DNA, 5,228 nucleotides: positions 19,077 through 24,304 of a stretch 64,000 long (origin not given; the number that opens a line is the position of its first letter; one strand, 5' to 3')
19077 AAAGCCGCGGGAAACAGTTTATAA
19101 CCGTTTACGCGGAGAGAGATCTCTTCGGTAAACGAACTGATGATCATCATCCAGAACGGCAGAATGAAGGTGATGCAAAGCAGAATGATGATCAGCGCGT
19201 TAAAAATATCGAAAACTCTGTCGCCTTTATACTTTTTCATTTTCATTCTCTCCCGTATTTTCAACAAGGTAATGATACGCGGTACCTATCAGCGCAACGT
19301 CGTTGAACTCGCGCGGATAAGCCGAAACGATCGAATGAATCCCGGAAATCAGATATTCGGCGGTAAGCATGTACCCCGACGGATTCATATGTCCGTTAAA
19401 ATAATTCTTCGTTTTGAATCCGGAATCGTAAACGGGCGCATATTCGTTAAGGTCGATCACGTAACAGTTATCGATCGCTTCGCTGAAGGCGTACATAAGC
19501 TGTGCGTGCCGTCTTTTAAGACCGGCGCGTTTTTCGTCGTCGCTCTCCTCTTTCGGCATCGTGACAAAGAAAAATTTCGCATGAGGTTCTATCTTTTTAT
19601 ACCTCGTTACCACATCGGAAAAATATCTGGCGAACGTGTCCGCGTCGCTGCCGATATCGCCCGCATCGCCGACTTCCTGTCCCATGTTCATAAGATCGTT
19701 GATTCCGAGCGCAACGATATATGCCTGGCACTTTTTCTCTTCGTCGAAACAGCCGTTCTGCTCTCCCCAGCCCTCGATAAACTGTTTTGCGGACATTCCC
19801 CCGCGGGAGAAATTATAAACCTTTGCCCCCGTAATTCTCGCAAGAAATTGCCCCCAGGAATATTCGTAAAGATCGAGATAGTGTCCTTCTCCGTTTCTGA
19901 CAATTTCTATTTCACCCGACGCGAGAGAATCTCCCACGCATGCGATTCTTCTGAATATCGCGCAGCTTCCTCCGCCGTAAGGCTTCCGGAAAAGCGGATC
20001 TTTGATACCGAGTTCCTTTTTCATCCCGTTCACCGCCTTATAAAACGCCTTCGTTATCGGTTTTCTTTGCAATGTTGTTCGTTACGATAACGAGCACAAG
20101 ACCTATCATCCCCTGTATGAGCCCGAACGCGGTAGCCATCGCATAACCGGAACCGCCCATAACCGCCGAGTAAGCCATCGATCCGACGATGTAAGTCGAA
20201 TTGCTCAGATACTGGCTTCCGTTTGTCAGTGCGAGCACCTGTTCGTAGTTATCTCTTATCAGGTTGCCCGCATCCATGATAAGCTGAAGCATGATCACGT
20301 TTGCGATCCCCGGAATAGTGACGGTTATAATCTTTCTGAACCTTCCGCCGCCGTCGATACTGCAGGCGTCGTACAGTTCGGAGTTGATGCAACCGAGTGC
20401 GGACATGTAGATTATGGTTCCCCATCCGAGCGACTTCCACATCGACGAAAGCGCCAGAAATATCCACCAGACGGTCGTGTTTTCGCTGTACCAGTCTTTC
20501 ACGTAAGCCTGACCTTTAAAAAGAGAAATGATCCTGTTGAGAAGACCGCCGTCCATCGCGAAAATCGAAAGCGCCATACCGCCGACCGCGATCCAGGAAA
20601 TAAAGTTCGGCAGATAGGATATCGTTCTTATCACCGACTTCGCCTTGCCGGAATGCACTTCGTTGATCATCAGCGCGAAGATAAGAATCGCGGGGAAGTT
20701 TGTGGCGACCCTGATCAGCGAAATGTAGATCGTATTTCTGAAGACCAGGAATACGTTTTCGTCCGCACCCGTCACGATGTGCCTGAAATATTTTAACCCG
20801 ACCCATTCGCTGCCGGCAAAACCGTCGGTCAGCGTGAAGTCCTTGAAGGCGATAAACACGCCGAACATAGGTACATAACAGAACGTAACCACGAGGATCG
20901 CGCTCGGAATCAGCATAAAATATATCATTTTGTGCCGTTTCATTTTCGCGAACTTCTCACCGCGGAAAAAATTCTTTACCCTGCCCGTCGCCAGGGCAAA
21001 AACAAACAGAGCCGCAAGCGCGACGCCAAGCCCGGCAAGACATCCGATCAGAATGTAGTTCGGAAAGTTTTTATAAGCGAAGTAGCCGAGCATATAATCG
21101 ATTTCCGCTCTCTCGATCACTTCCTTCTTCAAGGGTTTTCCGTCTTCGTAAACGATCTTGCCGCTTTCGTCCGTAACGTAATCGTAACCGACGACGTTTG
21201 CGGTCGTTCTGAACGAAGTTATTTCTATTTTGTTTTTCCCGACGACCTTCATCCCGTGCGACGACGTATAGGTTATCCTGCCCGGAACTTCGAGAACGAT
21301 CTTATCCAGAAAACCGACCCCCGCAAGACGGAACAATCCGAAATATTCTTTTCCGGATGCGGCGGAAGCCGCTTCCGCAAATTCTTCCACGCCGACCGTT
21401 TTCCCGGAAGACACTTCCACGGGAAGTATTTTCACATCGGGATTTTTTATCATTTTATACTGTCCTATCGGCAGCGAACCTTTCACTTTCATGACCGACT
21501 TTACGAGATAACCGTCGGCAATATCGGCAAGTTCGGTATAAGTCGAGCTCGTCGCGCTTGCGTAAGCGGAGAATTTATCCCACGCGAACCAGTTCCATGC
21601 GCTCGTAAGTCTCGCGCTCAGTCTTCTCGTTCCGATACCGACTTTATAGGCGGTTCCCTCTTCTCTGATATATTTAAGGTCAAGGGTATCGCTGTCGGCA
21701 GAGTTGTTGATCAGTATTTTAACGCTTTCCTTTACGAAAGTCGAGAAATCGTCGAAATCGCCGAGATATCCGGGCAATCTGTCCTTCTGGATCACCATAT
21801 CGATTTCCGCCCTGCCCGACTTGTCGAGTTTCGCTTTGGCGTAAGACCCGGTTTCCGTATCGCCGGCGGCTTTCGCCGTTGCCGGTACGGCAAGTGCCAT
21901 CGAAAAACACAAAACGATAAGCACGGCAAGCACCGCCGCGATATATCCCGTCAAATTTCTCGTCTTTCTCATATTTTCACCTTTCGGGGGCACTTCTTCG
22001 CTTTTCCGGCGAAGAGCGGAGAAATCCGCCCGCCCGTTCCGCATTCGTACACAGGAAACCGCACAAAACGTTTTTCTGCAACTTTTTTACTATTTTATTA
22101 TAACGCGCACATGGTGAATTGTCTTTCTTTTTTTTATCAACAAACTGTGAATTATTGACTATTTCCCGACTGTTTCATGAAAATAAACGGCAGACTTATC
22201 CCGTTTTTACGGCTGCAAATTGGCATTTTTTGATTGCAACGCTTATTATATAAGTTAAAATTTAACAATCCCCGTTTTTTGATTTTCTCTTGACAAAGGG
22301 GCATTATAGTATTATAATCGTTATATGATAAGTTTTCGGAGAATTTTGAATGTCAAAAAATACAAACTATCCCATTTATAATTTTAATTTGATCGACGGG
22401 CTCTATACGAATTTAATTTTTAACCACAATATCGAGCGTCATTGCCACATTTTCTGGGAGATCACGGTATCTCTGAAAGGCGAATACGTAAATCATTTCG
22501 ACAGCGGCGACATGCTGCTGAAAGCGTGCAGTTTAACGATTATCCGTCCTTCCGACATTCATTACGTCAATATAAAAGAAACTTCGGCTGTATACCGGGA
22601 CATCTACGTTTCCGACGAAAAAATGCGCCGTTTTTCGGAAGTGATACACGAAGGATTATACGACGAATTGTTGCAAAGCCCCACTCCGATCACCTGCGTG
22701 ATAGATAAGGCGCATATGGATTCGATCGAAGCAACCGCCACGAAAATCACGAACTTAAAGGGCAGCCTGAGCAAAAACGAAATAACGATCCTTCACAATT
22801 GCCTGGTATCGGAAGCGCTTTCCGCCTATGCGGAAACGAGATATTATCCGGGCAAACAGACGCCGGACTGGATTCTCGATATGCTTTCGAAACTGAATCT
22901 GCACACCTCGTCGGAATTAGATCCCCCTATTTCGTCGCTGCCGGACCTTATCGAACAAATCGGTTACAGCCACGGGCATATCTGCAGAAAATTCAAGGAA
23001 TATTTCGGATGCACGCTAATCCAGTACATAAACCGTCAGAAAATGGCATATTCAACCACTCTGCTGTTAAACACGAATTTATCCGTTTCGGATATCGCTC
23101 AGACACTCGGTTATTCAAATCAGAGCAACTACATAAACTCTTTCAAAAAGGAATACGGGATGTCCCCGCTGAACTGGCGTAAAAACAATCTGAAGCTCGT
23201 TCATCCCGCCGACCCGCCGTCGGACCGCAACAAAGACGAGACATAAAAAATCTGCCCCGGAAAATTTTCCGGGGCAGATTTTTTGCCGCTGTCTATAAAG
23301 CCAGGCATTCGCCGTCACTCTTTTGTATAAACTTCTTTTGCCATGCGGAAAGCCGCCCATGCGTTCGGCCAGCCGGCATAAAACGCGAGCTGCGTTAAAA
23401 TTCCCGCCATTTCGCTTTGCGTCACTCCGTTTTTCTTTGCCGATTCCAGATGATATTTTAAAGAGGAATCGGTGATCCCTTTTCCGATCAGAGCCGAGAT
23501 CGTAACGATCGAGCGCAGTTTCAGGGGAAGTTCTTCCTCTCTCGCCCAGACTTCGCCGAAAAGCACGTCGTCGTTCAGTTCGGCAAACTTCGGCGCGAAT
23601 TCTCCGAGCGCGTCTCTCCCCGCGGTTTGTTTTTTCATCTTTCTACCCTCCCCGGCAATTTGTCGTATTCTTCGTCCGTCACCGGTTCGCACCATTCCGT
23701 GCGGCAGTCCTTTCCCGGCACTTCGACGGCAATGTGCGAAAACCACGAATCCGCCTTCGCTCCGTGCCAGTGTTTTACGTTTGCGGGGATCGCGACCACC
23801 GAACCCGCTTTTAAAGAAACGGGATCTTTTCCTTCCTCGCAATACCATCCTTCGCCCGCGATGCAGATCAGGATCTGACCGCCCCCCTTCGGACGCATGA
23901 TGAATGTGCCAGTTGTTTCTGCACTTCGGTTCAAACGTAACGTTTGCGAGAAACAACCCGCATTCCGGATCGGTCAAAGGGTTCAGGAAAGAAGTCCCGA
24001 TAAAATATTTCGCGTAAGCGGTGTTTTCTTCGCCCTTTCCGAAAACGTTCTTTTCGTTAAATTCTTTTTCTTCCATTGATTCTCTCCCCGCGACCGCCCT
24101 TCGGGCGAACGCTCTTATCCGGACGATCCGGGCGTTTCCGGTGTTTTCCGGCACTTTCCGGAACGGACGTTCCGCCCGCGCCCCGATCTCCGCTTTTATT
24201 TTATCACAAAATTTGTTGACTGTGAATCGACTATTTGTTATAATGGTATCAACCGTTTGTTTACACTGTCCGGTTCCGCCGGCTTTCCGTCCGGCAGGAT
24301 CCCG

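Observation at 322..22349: A 12-gene, ~21.6-kb single-strand glycan-utilisation operon with an unusual enzyme mix under a divergent AraC regulator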

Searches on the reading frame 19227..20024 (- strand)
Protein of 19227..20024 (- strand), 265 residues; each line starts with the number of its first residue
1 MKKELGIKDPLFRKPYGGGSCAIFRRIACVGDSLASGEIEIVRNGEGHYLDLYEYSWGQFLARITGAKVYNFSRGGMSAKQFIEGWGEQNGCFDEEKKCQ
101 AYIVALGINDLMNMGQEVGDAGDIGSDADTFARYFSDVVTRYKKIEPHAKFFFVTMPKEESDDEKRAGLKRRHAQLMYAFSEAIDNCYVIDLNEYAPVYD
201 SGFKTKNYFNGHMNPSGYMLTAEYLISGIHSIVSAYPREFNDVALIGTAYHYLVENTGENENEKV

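Call 4: search_protein_families(library=pfam, proteins=[window:19227-20024:-], max_evalue=0.01)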
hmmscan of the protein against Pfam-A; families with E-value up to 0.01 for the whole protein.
window:19227-20024:- (265 aa): 2 families
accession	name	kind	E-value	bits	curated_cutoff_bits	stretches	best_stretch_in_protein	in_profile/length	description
PF13472.12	Lipase_GDSL_2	-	2.2e-11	45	32.9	1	29-219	1-177/178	GDSL-like Lipase/Acylhydrolase family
PF00657.28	Lipase_GDSL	-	4.9e-07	30.5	23.6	1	27-224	1-207/208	GDSL-like Lipase/Acylhydrolase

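Call 10: search_protein_families(library=ncbifam, proteins=[window:19227-20024:-], max_evalue=0.01)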
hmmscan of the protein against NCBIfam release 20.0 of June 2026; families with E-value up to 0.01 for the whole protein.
window:19227-20024:- (265 aa): 0 families

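Call 73: search_solved_structures(query=window:19227-20024:-, max_evalue=1)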
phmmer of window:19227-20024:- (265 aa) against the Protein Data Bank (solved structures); distinct sequences matched with E-value up to 1: 2.
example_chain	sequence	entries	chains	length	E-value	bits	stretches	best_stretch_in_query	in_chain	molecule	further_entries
8egr_K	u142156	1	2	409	0.013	18.2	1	54-167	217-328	SGNH_hydro domain-containing protein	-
9os7_C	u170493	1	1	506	0.64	12.7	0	130-195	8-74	Methionine--tRNA ligase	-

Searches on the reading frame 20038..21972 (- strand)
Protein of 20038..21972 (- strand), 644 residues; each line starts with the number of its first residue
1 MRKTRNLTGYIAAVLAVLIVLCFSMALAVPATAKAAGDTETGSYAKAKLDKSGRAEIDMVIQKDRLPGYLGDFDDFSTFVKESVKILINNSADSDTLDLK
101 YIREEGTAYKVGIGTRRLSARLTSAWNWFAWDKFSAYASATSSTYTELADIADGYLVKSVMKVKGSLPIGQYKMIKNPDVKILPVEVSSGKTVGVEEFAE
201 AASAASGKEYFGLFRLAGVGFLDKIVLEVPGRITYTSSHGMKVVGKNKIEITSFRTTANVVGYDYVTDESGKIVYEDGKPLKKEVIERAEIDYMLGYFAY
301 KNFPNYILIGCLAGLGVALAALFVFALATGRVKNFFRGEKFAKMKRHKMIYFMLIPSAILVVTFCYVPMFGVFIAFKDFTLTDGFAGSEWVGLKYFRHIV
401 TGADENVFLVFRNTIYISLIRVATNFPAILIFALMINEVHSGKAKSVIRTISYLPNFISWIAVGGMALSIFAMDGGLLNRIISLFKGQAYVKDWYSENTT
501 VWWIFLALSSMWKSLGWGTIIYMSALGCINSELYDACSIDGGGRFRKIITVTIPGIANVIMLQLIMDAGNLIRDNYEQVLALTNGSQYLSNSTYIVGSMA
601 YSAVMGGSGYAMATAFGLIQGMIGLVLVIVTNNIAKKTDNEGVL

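Call 4: search_protein_families(library=pfam, proteins=[window:20038-21972:-], max_evalue=0.01)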
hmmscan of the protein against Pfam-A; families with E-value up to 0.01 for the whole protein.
window:20038-21972:- (644 aa): 1 family
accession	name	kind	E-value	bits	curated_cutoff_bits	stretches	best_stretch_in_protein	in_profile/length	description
PF00528.27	BPD_transp_1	-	1.8e-07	31.5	26.4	1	431-637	3-181/184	Binding-protein-dependent transport system inner membrane component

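Call 10: search_protein_families(library=ncbifam, proteins=[window:20038-21972:-], max_evalue=0.01)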
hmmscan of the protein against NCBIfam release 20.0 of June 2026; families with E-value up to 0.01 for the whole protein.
window:20038-21972:- (644 aa): 4 families
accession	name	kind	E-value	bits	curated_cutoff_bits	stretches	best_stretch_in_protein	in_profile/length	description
NF007852.0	PRK10561.1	equivalog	3.6e-12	46.7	335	1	346-630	10-283/295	sn-glycerol-3-phosphate ABC transporter permease UgpA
NF008232.0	PRK10999.1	equivalog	1.5e-07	30.5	392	1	376-609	252-486/520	maltose ABC transporter permease MalF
NF040931.1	ABC_arch_GlcT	equivalog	4.2e-06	26.6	360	1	353-562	1-202/278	glucose ABC transporter permease GlcT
TIGR03262.1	PhnU2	equivalog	8.7e-06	24.6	593.25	1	358-574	11-204/546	putative 2-aminoethylphosphonate ABC transporter permease subunit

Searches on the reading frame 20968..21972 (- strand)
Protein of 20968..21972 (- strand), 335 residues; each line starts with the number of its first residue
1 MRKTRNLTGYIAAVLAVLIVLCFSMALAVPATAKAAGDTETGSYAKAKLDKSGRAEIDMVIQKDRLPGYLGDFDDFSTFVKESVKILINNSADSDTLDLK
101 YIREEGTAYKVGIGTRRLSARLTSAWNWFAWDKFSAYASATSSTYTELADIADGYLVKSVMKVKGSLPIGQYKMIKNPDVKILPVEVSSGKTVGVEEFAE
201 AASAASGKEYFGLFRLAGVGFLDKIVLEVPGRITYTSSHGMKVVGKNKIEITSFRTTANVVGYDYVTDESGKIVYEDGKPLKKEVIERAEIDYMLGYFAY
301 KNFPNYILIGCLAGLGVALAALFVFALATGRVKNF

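Call 58: search_solved_structures(query=window:20968-21972:-, max_evalue=10)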
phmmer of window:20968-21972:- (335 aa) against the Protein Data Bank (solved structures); distinct sequences matched with E-value up to 10: 6.
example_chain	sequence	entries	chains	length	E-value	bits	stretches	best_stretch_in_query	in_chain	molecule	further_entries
7whg_G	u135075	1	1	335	0.3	13.5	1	150-221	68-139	Lokiarchaeota gelsolin (2DGel)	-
9f9v_A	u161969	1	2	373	0.33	13.4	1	113-185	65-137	Putative secreted protein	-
9hn3_A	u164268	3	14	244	0.69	12.3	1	243-287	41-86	Phosphomannomutase 2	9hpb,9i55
2amy_A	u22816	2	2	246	1.4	11.3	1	244-287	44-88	Phosphomannomutase 2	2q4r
7o0c_A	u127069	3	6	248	1.4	11.3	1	244-287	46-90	Phosphomannomutase 2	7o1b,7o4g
7o58_A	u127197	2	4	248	1.4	11.3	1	244-287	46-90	Phosphomannomutase 2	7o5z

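Call 68: search_protein_families(library=pfam, proteins=[window:20968-21972:-], max_evalue=10)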
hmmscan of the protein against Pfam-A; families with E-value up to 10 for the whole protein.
window:20968-21972:- (335 aa): 1 family
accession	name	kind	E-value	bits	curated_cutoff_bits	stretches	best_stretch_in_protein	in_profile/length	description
PF06305.16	LapA_dom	-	1.6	9.2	28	1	291-325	8-39/64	Lipopolysaccharide assembly protein A domain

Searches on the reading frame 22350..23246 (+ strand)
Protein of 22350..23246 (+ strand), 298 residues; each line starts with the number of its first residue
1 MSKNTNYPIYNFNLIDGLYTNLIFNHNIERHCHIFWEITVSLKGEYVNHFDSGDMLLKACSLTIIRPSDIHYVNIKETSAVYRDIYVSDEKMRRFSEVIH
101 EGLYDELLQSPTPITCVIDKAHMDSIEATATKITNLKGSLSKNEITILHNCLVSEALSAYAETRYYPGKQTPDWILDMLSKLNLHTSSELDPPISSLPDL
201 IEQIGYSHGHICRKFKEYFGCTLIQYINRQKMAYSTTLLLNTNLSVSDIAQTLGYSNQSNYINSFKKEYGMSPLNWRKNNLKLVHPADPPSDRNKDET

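Call 8: search_protein_families(library=pfam, proteins=[window:22350-23246:+], max_evalue=0.01)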
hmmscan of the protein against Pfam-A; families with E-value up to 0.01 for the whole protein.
window:22350-23246:+ (298 aa): 3 families
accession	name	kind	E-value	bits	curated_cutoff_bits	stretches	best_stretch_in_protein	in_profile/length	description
PF12833.13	HTH_18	-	1.3e-19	70.6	33.6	1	202-278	3-79/80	Helix-turn-helix domain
PF00165.29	HTH_AraC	-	3.3e-18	65.8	26.6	2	241-278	6-42/42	Bacterial regulatory helix-turn-helix proteins, AraC family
PF02311.25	AraC_binding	-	0.00034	20.8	21.1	1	25-97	13-86/135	AraC-like ligand binding domain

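Call 57: search_protein_families(library=ncbifam, proteins=[window:22350-23246:+], max_evalue=0.001)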
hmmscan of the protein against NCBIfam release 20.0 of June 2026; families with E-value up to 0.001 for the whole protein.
window:22350-23246:+ (298 aa): 28 families (the best 25 are shown)
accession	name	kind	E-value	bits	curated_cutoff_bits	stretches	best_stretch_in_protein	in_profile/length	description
TIGR04094.1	adjacent_YSIRK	equivalog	5.9e-15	55.1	200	1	198-277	305-383/383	YSIRK-targeted surface antigen transcriptional regulator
NF007633.0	PRK10296.1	equivalog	2.4e-14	53.5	264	1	31-280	40-275/280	transcriptional regulator ChbR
NF010028.0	PRK13503.1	equivalog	5.2e-13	49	288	1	29-281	29-274/278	HTH-type transcriptional activator RhaS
NF047788.1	TransRegPocR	equivalog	6.2e-12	45.4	500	1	202-280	213-291/296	transcriptional regulator PocR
NF007860.0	PRK10572.1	equivalog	1.3e-11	43.9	208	1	118-282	128-287/292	arabinose operon transcriptional regulator AraC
NF047455.1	TF_Staph_AryK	equivalog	1.5e-11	43.3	850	1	196-280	175-259/759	transcriptional regulator AryK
NF012144.2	ramA_TF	equivalog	2.6e-11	43.9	180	1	197-280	24-107/108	RamA family antibiotic efflux transcriptional regulator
NF012228.1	RobA_TF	equivalog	4.7e-10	39.4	380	1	186-280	12-105/286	MDR efflux pump AcrAB transcriptional activator RobA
NF007693.0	PRK10371.1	equivalog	1.3e-09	37.7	253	1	212-279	232-299/309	transcriptional regulator MelR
NF010025.2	PRK13500.1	equivalog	1.7e-09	37.6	525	1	105-280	105-278/282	HTH-type transcriptional activator RhaR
NF049968.1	QhpR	equivalog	3.8e-09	36.1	250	1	230-277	237-284/284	AraC-like transcriptional regulator QhpR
NF012198.0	MarA_TF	equivalog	8.1e-09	35.7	250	1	189-282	21-113/124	MDR efflux pump AcrAB transcriptional activator MarA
NF006902.0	PRK09393.1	equivalog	9.7e-09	34.8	425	1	196-279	238-321/327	transcriptional regulator FtrA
NF007584.0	PRK10219.1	equivalog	9.9e-09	35.5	174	1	197-278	24-105/107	superoxide response transcriptional regulator SoxS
NF011701.0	PRK15121.1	equivalog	1e-08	35.1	426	1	177-280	9-107/289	MDR efflux pump AcrAB transcriptional activator RobA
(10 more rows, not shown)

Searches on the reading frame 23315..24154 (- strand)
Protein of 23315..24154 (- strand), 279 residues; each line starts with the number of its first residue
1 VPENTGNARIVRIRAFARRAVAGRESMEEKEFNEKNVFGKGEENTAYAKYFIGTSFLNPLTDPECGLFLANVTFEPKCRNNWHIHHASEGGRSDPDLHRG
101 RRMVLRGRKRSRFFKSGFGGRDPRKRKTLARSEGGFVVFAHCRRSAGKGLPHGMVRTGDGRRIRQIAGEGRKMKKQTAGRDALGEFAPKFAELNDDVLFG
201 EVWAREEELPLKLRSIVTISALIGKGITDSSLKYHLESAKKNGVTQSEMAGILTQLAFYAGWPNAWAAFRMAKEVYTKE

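Call 23: search_protein_families(library=pfam, proteins=[window:23315-24154:-], max_evalue=0.001)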
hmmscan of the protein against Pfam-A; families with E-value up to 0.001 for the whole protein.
window:23315-24154:- (279 aa): 1 family
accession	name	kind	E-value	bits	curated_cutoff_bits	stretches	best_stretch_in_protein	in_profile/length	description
PF02627.25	CMD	-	8.2e-19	67.8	23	1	188-274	1-84/84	Carboxymuconolactone decarboxylase family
